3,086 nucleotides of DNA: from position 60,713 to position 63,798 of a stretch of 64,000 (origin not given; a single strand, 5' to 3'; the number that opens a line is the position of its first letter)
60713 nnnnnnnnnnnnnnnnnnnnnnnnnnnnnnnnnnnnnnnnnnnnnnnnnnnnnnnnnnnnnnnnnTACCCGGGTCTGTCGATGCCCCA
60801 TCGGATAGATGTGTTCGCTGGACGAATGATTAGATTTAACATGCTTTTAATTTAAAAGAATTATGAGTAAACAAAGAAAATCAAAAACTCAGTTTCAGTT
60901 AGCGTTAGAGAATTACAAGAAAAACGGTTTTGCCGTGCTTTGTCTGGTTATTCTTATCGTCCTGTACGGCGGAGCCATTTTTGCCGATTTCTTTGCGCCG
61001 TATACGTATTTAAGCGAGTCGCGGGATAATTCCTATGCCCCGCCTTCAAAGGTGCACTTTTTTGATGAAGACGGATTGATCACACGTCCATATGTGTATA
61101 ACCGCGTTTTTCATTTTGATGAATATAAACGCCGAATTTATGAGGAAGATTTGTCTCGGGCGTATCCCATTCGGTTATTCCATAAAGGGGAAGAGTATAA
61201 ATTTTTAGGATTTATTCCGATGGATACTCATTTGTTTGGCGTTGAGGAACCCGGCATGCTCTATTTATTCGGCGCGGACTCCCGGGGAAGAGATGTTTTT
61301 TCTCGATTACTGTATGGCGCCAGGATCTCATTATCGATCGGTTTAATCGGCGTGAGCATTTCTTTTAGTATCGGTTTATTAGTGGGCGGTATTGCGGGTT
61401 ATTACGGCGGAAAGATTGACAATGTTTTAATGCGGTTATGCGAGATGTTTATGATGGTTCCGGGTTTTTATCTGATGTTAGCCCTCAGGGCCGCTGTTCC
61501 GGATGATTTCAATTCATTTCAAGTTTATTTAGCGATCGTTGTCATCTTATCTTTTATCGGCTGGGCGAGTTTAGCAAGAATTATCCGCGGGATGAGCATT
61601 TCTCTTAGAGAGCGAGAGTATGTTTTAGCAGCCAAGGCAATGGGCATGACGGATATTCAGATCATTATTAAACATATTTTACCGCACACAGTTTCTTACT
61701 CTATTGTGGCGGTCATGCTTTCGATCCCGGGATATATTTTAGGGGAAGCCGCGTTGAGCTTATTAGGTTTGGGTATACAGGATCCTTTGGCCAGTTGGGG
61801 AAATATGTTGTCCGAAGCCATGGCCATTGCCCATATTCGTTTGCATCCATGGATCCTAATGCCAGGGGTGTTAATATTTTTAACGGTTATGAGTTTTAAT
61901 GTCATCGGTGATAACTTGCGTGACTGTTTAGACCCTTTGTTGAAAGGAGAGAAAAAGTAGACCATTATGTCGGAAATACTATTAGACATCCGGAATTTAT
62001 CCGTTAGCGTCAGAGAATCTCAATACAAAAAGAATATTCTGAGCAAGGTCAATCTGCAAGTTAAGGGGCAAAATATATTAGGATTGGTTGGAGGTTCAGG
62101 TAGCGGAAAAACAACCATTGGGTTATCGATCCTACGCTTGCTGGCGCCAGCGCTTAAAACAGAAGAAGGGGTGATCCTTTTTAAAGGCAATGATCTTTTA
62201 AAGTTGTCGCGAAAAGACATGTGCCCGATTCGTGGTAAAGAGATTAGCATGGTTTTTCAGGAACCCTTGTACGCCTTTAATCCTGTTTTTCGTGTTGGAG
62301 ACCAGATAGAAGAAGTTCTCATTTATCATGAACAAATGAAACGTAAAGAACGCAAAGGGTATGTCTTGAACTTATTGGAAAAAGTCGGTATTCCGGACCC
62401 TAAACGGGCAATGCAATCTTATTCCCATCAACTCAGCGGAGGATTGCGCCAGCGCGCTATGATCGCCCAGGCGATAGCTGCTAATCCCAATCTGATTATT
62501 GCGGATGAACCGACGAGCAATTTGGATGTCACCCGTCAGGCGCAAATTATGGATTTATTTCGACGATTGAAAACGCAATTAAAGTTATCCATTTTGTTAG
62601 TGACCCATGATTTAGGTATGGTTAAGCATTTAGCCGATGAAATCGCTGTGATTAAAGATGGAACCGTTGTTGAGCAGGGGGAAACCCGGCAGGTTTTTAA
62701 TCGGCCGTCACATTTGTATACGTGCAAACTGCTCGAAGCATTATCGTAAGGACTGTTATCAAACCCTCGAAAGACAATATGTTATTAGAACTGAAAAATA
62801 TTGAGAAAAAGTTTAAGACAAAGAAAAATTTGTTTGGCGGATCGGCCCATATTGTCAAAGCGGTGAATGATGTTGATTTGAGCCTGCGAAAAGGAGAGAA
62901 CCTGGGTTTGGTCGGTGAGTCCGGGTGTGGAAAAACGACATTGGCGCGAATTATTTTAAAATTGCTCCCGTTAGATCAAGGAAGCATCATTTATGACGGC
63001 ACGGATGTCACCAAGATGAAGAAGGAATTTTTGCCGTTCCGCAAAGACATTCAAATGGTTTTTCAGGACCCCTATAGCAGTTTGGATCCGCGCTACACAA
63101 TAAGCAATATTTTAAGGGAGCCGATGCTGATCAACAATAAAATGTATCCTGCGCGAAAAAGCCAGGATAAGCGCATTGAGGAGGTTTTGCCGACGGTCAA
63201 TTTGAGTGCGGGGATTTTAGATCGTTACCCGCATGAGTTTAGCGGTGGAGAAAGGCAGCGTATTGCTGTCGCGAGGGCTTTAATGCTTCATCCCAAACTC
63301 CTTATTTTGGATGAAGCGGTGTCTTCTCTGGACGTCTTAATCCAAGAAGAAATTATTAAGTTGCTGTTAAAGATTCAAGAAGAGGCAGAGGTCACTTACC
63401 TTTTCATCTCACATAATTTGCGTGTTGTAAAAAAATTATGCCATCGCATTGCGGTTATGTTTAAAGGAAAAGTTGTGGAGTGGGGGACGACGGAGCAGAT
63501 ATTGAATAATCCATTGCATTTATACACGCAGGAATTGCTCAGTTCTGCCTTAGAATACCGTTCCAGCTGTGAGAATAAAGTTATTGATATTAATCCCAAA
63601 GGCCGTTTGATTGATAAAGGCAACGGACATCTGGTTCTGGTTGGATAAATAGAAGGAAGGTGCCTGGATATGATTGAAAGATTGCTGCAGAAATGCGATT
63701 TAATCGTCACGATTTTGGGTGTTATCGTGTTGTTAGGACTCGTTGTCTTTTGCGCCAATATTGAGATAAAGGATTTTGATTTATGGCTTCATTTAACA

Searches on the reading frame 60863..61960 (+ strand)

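Call 24: search_protein_families(library=pfam, proteins=[window:60863-61960:+])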
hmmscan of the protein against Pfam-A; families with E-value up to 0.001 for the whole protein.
window:60863-61960:+ (365 aa): 2 families
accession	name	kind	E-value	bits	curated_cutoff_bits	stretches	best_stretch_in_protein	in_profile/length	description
PF00528.27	BPD_transp_1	-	3.8e-31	108.7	26.4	1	171-360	1-182/184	Binding-protein-dependent transport system inner membrane component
PF12911.12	OppC_N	-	3.9e-11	43.1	23.9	1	9-61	1-53/53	N-terminal TM domain of oligopeptide transport permease C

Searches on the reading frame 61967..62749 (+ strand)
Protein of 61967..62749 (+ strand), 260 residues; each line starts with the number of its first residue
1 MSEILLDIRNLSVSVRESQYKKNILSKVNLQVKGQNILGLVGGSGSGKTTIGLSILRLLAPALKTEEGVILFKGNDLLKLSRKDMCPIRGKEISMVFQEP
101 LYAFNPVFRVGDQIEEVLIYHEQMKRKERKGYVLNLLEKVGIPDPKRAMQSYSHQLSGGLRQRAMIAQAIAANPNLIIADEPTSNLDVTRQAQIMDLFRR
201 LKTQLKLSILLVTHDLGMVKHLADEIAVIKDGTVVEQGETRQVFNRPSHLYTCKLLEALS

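Call 24: search_protein_families(library=pfam, proteins=[window:61967-62749:+])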
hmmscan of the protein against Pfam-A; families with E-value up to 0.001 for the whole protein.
window:61967-62749:+ (260 aa): 3 families
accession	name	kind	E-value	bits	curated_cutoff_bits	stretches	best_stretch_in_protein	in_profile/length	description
PF00005.33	ABC_tran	-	4.7e-27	95.7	25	1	25-184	1-137/137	ABC transporter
PF13304.12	AAA_21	-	2.7e-07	31.4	27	1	153-219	235-303/304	AAA domain, putative AbiEii toxin, Type IV TA system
PF02463.25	SMC_N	-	0.00029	20.8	40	1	35-230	24-213/220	RecF/RecN/SMC N terminal domain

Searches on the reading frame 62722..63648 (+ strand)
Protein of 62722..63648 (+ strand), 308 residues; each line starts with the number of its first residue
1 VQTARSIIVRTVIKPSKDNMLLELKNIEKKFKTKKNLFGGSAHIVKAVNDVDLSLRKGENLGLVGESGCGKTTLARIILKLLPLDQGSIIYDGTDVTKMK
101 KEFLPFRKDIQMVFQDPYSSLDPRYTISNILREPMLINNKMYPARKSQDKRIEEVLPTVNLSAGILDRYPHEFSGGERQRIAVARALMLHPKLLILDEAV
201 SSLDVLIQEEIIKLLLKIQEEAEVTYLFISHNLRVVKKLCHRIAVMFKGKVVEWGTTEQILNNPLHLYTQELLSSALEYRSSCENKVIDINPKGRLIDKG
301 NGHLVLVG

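Call 24: search_protein_families(library=pfam, proteins=[window:62722-63648:+])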
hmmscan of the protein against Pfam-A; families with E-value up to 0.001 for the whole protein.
window:62722-63648:+ (308 aa): 4 families
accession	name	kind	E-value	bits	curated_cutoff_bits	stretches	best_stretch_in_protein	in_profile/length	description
PF00005.33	ABC_tran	-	7.6e-35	120.9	25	1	48-200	1-136/137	ABC transporter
PF08352.17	oligo_HPY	-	5.8e-06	27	27.1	1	252-284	1-33/65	Oligopeptide/dipeptide transporter, C-terminal region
PF13401.12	AAA_22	-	3.5e-05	24.6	27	1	63-228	10-120/130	AAA domain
PF13304.12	AAA_21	-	0.00081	20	27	0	169-236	234-303/304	AAA domain, putative AbiEii toxin, Type IV TA system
